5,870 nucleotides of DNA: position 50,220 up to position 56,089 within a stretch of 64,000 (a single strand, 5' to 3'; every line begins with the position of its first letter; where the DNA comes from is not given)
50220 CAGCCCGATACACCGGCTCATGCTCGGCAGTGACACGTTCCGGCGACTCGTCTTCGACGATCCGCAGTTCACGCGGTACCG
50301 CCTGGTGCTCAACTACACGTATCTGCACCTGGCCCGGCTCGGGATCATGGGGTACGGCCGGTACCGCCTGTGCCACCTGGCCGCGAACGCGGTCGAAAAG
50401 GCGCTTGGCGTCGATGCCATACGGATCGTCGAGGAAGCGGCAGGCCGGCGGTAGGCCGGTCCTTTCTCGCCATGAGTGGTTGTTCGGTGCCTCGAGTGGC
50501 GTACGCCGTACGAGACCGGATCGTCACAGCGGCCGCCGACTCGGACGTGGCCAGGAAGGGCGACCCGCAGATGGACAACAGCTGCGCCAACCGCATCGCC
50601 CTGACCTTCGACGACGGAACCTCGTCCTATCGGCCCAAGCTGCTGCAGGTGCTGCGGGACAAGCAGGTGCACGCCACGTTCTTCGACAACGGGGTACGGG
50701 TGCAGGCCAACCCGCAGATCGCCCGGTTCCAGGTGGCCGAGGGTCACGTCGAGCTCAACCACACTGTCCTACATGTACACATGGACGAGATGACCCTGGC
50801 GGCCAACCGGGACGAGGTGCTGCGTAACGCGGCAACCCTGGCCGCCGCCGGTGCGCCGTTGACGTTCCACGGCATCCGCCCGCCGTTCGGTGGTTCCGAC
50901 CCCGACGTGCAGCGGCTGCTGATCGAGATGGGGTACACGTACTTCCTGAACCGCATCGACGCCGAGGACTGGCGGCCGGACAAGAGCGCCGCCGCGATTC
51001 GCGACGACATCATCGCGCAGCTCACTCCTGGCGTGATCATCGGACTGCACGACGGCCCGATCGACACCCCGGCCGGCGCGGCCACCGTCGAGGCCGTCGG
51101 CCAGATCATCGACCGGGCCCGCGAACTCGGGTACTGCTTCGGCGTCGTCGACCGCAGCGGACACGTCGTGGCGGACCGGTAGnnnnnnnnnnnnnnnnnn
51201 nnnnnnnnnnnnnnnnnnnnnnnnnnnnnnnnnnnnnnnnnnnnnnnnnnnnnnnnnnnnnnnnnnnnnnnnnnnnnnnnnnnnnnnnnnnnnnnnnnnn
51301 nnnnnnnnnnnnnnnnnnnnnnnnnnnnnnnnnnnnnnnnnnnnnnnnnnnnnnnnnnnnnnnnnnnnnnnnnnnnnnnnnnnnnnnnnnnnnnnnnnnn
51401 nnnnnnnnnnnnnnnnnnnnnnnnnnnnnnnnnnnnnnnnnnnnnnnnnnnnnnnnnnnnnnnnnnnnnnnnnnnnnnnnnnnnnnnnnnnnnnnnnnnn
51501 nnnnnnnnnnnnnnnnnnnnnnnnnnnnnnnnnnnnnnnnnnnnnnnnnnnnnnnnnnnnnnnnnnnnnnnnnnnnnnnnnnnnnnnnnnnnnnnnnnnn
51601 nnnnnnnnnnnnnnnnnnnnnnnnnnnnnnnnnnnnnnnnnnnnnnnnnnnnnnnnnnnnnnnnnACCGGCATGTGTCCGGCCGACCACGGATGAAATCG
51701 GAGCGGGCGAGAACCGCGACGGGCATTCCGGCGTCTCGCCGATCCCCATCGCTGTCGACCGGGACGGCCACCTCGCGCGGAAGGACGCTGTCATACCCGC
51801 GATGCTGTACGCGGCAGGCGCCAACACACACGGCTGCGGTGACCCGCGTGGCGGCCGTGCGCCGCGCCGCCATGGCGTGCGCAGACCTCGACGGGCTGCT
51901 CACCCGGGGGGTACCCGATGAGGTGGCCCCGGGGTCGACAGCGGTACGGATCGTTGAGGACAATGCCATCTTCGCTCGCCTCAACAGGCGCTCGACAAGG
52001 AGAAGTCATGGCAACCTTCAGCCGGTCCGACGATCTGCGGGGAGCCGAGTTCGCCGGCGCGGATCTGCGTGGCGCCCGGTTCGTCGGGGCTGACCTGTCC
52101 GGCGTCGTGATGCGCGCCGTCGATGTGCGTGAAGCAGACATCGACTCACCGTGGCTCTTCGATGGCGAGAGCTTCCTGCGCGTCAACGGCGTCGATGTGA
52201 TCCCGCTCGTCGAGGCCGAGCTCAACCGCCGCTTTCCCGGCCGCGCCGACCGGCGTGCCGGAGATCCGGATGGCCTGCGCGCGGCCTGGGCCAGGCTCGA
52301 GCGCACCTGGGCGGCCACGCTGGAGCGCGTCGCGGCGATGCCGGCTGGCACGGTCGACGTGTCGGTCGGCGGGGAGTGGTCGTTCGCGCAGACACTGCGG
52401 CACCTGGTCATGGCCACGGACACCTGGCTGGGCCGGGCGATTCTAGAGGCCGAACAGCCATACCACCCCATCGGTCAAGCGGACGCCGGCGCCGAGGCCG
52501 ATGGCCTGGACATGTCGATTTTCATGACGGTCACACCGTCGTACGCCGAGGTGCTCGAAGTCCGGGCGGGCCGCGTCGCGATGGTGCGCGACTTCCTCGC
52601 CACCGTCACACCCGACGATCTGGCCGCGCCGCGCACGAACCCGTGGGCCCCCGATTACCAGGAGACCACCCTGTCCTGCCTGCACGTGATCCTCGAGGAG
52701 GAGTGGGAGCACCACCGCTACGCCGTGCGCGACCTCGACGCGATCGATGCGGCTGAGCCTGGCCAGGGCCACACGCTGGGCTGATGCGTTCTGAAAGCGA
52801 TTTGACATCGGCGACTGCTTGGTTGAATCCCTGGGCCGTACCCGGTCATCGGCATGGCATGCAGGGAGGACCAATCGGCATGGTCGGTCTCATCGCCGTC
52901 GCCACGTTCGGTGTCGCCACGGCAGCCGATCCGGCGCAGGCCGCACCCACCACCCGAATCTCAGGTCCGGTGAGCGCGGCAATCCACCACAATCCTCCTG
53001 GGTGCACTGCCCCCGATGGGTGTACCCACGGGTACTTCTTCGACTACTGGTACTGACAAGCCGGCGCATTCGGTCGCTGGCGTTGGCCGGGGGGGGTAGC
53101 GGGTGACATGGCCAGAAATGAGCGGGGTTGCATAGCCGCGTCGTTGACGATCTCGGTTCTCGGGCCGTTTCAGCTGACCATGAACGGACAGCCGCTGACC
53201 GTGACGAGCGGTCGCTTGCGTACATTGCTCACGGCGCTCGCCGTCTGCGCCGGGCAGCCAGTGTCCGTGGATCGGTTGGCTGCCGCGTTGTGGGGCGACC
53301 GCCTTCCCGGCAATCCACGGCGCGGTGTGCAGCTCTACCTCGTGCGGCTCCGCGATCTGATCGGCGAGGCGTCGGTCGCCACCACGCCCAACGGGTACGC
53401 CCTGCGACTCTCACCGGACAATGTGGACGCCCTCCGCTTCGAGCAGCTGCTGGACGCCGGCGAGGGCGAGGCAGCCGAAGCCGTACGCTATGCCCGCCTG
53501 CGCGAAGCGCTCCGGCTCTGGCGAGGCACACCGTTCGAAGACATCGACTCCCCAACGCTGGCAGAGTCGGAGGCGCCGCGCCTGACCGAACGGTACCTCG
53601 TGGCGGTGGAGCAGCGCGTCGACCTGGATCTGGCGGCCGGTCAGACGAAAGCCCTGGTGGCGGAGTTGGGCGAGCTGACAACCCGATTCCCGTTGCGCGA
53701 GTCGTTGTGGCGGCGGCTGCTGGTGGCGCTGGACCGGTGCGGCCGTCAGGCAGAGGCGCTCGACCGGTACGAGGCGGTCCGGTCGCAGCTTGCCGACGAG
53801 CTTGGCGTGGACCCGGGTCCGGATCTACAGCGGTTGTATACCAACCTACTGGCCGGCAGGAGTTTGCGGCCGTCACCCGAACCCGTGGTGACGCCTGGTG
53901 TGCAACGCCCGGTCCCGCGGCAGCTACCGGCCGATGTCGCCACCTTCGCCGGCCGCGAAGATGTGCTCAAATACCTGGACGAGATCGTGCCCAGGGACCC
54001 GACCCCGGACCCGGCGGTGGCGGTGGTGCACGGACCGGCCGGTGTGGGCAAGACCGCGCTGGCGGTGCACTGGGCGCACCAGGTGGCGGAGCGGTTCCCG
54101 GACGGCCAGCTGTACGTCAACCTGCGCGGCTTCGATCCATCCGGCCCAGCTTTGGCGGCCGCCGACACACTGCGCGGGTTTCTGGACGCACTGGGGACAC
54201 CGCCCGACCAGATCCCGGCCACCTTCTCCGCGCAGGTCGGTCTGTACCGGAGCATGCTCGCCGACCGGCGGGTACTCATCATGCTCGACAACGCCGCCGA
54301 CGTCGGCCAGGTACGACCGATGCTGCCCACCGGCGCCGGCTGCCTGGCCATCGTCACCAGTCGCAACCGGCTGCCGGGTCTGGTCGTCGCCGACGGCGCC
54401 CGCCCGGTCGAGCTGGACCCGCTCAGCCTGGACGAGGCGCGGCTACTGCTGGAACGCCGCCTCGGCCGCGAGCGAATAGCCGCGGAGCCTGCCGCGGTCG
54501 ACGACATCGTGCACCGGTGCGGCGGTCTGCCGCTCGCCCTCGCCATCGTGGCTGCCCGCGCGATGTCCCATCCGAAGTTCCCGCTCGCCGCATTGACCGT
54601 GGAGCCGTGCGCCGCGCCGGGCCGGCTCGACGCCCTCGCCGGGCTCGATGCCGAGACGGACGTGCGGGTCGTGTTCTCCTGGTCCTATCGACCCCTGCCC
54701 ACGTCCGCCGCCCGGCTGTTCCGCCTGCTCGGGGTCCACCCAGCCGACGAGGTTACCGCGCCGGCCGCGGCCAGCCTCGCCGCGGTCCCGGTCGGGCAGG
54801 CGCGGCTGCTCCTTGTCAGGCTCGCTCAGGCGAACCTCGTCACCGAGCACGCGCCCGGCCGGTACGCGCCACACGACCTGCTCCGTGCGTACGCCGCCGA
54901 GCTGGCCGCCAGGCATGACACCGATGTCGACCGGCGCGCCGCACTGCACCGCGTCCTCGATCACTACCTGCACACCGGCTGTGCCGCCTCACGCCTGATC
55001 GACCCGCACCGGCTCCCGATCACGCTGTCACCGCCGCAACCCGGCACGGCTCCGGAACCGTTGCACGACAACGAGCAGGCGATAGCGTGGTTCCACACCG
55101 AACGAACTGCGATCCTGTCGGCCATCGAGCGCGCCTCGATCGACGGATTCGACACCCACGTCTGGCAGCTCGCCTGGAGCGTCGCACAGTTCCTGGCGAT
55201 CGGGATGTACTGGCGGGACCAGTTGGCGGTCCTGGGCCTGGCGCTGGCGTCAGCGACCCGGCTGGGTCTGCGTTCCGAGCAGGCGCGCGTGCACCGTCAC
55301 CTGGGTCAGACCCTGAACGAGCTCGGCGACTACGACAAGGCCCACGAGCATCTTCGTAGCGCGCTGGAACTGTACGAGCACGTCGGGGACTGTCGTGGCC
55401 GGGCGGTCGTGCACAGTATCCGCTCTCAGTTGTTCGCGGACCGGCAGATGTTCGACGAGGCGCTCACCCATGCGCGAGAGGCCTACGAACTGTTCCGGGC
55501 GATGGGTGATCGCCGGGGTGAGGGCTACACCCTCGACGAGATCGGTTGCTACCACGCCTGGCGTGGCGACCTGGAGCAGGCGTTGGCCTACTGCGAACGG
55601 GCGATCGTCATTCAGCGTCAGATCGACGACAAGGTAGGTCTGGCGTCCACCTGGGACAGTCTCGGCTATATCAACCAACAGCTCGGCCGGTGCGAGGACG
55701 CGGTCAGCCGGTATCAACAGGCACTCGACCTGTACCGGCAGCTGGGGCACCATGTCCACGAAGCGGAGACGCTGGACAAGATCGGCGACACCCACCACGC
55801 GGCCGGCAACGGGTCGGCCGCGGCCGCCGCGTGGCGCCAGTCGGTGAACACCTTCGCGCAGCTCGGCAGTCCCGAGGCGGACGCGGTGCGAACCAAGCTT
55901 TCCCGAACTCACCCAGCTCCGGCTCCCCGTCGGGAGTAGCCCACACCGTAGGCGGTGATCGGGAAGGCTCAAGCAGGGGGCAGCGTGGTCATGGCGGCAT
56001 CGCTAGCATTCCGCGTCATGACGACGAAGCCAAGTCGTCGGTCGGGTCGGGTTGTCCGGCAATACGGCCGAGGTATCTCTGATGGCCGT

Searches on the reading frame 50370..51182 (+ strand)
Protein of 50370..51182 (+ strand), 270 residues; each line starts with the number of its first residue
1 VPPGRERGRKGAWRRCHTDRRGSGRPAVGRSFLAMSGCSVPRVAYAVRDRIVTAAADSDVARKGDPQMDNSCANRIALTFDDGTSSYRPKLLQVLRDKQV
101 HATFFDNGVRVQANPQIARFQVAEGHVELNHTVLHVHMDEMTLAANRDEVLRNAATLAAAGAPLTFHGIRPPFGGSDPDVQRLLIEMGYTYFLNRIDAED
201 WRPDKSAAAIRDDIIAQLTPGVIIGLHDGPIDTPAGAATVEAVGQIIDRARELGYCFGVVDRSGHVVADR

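Call 12: search_protein_families(library=pfam, proteins=[window:50370-51182:+], max_evalue=0.01)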
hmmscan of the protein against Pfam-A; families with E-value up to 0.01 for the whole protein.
window:50370-51182:+ (270 aa): 1 family
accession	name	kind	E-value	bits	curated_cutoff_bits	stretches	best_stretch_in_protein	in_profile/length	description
PF01522.26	Polysacc_deac_1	-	2.9e-25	89.1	23.1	1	73-191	6-123/124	Polysaccharide deacetylase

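Call 39: search_protein_families(library=ncbifam, proteins=[window:50370-51182:+], max_evalue=0.001)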
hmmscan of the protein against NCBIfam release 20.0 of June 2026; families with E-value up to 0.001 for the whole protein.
window:50370-51182:+ (270 aa): 8 families
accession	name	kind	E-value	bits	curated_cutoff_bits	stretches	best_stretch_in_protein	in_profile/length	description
TIGR04243.1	nodulat_NodB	equivalog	6.6e-26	91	240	1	74-231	2-159/197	chitooligosaccharide deacetylase NodB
TIGR02884.1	spore_pdaA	equivalog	8.6e-22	77.9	298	1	68-261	31-221/224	delta-lactam-biosynthetic de-N-acetylase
TIGR02764.1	spore_ybaN_pdaB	equivalog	1e-20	74.3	237.4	1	74-260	6-187/191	polysaccharide deacetylase family sporulation protein PdaB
NF045822.1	PgAcgDacpgdA2_Bac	equivalog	8.1e-18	64.7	400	1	63-266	58-264/274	peptidoglycan-N-acetylglucosamine deacetylase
NF045821.1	PgAcgDacpgdA1_Bac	equivalog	1.1e-16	60.6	400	1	75-254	89-265/282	peptidoglycan-N-acetylglucosamine deacetylase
NF045820.1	PgAcgDacpgdA_Strep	equivalog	1.5e-16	60.3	800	1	74-260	268-444/463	peptidoglycan-N-acetylglucosamine deacetylase PgdA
TIGR02873.1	spore_ylxY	hypoth_equivalog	2.1e-15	56.7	391.5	1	85-261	97-264/268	probable sporulation protein, polysaccharide deacetylase family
TIGR03006.1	pepcterm_polyde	equivalog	0.00018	20.7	276.2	1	90-172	38-119/272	XrtA system polysaccharide deacetylase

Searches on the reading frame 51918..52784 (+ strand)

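Call 12: search_protein_families(library=pfam, proteins=[window:51918-52784:+], max_evalue=0.01)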
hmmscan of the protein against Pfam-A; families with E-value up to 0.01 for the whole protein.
window:51918-52784:+ (288 aa): 4 families
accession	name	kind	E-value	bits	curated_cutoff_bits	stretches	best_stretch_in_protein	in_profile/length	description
PF12867.12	DinB_2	-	2.2e-22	80.3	24.8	1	126-268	1-127/128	DinB superfamily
PF00805.28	Pentapeptide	-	1.2e-07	31.5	20.2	1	39-66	12-39/40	Pentapeptide repeats (8 copies)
PF13576.12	Pentapeptide_3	-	0.00031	21.4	27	1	32-72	4-46/48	Pentapeptide repeats (9 copies)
PF04978.18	MST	-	0.0045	17.9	27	0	150-266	30-136/149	Mycothiol-S-transferase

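Call 39: search_protein_families(library=ncbifam, proteins=[window:51918-52784:+], max_evalue=0.001)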
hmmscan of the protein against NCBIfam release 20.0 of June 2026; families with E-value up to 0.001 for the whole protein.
window:51918-52784:+ (288 aa): 1 family
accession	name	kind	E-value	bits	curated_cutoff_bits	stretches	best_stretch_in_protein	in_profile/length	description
NF052603.1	penta_Alr5209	equivalog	0.00043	20.4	125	1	39-76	49-86/113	Alr5209 family pentapeptide repeat protein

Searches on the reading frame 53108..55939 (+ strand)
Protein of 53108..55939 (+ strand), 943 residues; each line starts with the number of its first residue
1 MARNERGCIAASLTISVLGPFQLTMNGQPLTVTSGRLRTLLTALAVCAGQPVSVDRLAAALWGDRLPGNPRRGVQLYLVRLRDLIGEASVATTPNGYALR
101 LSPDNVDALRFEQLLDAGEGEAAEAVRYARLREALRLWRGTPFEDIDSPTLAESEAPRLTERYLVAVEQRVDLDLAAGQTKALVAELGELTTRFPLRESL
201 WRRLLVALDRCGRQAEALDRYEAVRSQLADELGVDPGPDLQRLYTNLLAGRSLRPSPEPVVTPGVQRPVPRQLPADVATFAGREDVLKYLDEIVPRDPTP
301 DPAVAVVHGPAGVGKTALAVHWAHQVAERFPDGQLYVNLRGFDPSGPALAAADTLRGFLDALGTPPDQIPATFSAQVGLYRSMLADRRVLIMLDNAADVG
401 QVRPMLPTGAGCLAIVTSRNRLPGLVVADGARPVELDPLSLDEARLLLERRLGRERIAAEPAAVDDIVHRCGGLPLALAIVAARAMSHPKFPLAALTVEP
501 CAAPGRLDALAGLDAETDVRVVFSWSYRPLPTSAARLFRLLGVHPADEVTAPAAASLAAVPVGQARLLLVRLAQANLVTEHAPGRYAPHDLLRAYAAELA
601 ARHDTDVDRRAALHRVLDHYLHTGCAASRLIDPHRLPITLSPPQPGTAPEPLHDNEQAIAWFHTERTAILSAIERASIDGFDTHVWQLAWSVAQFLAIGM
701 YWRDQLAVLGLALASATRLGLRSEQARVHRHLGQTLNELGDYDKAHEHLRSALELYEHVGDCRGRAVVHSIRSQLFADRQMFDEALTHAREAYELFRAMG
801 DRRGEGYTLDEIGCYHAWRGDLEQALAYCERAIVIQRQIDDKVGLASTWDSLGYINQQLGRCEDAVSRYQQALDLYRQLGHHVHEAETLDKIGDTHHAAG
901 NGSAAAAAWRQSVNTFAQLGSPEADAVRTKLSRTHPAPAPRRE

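Call 12: search_protein_families(library=pfam, proteins=[window:53108-55939:+], max_evalue=0.01)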
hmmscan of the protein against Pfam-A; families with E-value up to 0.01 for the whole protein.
window:53108-55939:+ (943 aa): 20 families
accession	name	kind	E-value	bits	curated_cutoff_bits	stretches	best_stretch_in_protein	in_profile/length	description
PF03704.23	BTAD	-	2.4e-38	132.2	22.1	1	106-248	1-146/146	Bacterial transcriptional activator domain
PF13424.12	TPR_12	-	6.1e-27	94.1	30.1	3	816-878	13-77/77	Tetratricopeptide repeat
PF07719.23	TPR_2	-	1.1e-12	47.4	27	1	726-757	1-32/34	Tetratricopeptide repeat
PF00931.28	NB-ARC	-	9.2e-11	41.9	23.5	1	300-487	16-206/248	NB-ARC domain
PF00515.34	TPR_1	-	2.5e-10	40.2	27.8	1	726-757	1-32/34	Tetratricopeptide repeat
PF13374.12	TPR_10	-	6.2e-09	36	27.5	2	808-838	4-34/42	Tetratricopeptide repeat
PF13191.12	AAA_16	-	7.9e-08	33.4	32.6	1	280-371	2-92/167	AAA ATPase domain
PF13181.12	TPR_8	-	3.1e-07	30.5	25.7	0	731-757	6-32/34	Tetratricopeptide repeat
PF24885.1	TPR_NPHP3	-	1.9e-05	24.6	100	0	839-917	92-172/239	Nephrocystin-3 TPR domain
PF13401.12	AAA_22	-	2e-05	25.3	27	1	304-399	7-96/130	AAA domain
PF05729.18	NACHT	-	2.2e-05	24.8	26.7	1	304-401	2-95/167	NACHT domain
PF13176.12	TPR_7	-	0.00011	22.5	27.9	0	848-881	1-34/36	Tetratricopeptide repeat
PF14938.12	SNAP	-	0.00011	22.3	25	0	821-911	89-180/282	Soluble NSF attachment protein, SNAP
PF17874.7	TPR_MalT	-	0.00026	20.8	45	1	769-915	4-151/336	MalT-like TPR region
PF00486.34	Trans_reg_C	-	0.00094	19.7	26.2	1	35-88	8-60/77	Transcriptional regulatory protein, C terminal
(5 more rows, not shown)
